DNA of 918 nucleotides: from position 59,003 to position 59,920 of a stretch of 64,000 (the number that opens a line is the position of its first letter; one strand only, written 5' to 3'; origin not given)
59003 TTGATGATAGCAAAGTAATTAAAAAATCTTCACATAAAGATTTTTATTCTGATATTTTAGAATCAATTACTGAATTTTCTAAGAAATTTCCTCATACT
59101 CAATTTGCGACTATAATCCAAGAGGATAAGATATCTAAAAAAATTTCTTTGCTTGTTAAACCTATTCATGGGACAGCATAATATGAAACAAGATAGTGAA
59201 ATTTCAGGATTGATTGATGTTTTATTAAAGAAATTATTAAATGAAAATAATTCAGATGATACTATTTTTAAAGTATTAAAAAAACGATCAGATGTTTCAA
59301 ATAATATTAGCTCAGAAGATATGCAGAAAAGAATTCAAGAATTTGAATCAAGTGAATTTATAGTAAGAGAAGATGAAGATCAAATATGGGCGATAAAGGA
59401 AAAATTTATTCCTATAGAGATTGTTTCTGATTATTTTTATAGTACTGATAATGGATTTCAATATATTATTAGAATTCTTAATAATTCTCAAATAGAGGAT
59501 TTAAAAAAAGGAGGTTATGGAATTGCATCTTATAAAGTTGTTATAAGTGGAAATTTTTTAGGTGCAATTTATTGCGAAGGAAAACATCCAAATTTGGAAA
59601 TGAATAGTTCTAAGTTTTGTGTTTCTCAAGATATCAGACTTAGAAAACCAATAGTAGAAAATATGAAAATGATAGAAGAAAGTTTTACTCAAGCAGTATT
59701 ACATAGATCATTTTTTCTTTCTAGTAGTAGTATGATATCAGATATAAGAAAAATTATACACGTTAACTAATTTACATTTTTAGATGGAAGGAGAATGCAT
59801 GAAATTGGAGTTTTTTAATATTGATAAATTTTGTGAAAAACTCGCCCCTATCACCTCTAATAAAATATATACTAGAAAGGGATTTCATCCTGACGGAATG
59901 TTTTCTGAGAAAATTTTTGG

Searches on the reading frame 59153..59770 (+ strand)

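Call 106: search_protein_families(library=phrogs, proteins=[window:59153-59770:+], max_evalue=0.01)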
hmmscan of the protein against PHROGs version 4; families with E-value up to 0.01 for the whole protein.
window:59153-59770:+ (205 aa): 1 family
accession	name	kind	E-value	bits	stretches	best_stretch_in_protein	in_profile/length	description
phrog_29855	-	unknown function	0.0084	17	0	28-105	24-108/198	-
